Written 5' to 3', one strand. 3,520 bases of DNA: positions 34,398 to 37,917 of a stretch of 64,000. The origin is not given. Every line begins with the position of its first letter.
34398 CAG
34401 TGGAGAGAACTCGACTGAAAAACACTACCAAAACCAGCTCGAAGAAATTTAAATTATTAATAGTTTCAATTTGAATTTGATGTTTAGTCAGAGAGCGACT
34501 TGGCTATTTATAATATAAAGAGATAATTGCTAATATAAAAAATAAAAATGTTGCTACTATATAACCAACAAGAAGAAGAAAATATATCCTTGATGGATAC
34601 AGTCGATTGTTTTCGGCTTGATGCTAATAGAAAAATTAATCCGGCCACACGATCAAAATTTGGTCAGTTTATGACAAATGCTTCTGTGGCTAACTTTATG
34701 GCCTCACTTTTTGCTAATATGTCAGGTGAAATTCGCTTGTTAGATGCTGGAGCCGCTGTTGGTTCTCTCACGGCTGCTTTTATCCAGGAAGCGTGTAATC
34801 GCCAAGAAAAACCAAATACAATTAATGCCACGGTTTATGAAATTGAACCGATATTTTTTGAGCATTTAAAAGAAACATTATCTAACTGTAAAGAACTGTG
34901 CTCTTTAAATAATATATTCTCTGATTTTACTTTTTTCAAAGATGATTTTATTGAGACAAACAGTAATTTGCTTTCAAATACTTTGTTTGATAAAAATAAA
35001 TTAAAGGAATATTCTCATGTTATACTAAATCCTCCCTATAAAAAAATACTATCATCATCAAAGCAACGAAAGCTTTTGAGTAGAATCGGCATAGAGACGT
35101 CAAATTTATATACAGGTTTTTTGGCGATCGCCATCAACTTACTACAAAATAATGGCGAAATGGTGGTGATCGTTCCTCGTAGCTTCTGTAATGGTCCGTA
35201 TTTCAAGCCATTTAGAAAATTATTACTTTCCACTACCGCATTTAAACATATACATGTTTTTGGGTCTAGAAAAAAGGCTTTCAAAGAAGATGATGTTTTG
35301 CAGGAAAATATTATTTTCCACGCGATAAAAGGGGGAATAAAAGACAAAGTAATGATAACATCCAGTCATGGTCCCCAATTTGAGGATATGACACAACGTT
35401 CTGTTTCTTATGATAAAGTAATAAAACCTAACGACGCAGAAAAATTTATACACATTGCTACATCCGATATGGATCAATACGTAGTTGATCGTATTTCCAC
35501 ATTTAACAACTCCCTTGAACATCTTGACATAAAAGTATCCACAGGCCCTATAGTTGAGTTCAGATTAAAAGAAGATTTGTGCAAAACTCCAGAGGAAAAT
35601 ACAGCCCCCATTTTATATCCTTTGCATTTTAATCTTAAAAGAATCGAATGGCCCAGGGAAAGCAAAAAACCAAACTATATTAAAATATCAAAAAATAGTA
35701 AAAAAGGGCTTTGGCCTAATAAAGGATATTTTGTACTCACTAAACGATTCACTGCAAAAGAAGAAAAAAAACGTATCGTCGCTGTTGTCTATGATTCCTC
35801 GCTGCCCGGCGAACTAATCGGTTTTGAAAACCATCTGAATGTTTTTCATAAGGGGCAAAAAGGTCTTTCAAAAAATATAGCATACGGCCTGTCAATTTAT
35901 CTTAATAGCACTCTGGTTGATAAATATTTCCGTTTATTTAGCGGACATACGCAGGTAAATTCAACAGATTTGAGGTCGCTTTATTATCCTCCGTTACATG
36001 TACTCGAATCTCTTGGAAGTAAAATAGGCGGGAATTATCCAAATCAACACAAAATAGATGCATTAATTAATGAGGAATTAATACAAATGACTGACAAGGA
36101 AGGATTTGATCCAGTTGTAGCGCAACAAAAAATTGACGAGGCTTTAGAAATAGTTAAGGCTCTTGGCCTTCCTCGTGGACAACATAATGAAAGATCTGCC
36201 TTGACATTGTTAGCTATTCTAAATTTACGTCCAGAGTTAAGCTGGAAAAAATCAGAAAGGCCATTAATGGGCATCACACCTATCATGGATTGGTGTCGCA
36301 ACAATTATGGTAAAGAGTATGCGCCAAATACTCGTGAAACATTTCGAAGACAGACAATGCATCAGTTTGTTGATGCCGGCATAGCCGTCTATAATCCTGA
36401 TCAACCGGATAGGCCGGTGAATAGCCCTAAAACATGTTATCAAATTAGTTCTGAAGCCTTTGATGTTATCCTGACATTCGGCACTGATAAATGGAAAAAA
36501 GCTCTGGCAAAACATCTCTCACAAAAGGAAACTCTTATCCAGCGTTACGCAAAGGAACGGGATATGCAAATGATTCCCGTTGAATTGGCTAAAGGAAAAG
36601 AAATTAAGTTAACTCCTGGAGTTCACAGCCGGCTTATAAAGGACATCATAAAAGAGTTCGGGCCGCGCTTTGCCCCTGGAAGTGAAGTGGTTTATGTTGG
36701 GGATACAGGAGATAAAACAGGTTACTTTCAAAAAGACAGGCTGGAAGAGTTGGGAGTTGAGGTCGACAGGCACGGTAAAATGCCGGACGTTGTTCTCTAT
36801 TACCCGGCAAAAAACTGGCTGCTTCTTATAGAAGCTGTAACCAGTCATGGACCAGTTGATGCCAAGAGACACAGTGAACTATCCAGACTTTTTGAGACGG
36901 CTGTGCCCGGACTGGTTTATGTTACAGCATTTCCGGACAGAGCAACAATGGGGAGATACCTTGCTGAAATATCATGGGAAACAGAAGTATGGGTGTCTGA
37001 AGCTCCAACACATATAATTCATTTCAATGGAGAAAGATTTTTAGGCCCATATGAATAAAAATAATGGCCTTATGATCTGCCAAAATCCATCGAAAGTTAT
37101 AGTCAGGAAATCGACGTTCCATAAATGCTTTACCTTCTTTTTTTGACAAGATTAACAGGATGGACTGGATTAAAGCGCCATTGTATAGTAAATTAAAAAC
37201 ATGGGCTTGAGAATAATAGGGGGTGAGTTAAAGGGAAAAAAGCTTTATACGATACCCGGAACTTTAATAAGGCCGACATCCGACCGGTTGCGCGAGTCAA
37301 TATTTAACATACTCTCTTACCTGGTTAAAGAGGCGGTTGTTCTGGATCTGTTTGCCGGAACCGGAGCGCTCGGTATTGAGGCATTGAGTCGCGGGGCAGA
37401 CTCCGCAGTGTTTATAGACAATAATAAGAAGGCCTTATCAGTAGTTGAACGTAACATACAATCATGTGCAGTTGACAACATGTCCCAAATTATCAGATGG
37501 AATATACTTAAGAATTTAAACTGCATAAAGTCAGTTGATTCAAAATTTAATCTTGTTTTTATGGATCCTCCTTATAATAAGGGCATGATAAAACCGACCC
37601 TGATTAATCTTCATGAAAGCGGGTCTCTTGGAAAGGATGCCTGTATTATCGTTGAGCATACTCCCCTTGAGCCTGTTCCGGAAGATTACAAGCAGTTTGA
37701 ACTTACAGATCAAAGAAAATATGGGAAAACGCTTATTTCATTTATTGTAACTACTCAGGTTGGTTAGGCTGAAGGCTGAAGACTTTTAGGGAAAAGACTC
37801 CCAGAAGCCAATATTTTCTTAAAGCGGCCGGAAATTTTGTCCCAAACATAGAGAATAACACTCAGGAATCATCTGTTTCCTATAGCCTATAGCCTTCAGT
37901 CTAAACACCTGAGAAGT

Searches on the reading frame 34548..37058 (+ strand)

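Call 8: search_protein_families(library=pfam, proteins=[window:34548-37058:+], max_evalue=0.01)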
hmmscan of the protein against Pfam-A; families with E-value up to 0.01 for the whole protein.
window:34548-37058:+ (836 aa): 3 families
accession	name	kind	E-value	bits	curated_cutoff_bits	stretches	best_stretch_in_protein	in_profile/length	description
PF06616.17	BsuBI_PstI_RE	-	2.7e-63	212.4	27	1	676-829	1-154/154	BsuBI/PstI restriction endonuclease domain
PF17728.7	BsuBI_PstI_RE_N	-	4.1e-56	189.1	27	1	527-665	2-140/140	BsuBI/PstI restriction endonuclease HTH domain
PF07669.17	Eco57I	-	2.3e-14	54.3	25.3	1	115-245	47-171/171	Eco57I restriction-modification methylase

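Call 10: search_protein_families(library=padloc, proteins=[window:34548-37058:+], max_evalue=0.01)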
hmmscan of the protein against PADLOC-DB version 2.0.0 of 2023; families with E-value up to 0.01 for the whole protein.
window:34548-37058:+ (836 aa): 30 families (the best 25 are shown)
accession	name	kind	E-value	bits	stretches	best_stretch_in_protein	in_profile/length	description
PDLC03359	MTase_II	-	0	1190.9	1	13-835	10-839/840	Type II methyltransferase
PDLC03227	MTase_II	-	2.1e-166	552.7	1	16-513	5-490/494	Type II methyltransferase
PDLC03420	REase_II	-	2.4e-148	491.4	1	526-836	6-316/317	Type II restriction enzyme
PDLC03412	REase_II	-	6.2e-54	181.5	1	526-832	11-322/324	Type II restriction enzyme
PDLC03338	MTase_II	-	1.5e-40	137.5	1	148-495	239-583/604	Type II methyltransferase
PDLC04134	mad2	-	2e-13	48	1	32-247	264-433/492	mads_2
PDLC03267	MTase_II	-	1e-11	42.5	1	39-279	14-236/539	Type II methyltransferase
PDLC03331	MTase_II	-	5.4e-11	39.9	1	27-273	18-239/541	Type II methyltransferase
PDLC03589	REase_II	-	7.8e-11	39.5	1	649-826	160-347/364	Type II restriction enzyme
PDLC03248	MTase_II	-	1.8e-10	38.2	1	34-276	5-212/521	Type II methyltransferase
PDLC03237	MTase_II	-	5.2e-10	35.9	1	184-470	282-563/1036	Type II methyltransferase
PDLC03021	MTase_I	-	1.9e-08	31.6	1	35-230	160-349/491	Type I methyltransferase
PDLC03282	MTase_II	-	3.5e-08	31.1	1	139-263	65-188/386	Type II methyltransferase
PDLC03219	MTase_II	-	5.2e-08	29.7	1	34-238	46-240/504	Type II methyltransferase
PDLC03335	MTase_II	-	5.9e-08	29.8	1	135-239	170-285/607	Type II methyltransferase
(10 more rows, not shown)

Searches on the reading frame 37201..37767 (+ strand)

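Call 8: search_protein_families(library=pfam, proteins=[window:37201-37767:+], max_evalue=0.01)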
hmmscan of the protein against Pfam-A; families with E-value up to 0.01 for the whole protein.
window:37201-37767:+ (188 aa): 12 families
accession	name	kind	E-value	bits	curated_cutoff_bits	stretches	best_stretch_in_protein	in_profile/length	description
PF03602.21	Cons_hypoth95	-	1.6e-53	181.5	24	1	3-181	1-180/182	Conserved hypothetical protein 95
PF05175.20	MTS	-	6.2e-09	36.2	23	1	41-129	27-112/170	Methyltransferase small domain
PF13847.12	Methyltransf_31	-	6.6e-07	29.5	27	1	43-127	3-86/145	Methyltransferase domain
PF09445.16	Methyltransf_15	-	3.5e-05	23.9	22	1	46-125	3-81/165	RNA cap guanine-N2 methyltransferase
PF06325.19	PrmA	-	3.7e-05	23.8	22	1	39-102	157-221/296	Ribosomal protein L11 methyltransferase (PrmA)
PF02086.21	MethyltransfD12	-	0.00016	21.9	22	0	38-83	16-59/253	D12 class N6 adenine-specific DNA methyltransferase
PF10672.15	Methyltrans_SAM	-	0.00017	21.4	27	1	43-128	123-209/286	S-adenosylmethionine-dependent methyltransferase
PF01555.25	N6_N4_Mtase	-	0.00023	21.6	26.7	0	37-80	175-217/221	DNA methylase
PF02475.24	TRM5-TYW2_MTfase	-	0.00057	20.3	28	1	40-100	33-94/164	TRM5/TYW2 methyltransferase domain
PF10294.15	Methyltransf_16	-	0.0014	18.9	21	1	43-130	46-136/174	Lysine methyltransferase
PF01170.24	UPF0020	-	0.0017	18.5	22.3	0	42-129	27-135/197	RMKL-like, methyltransferase domain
PF13649.12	Methyltransf_25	-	0.0037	18.4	27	1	47-120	1-69/97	Methyltransferase domain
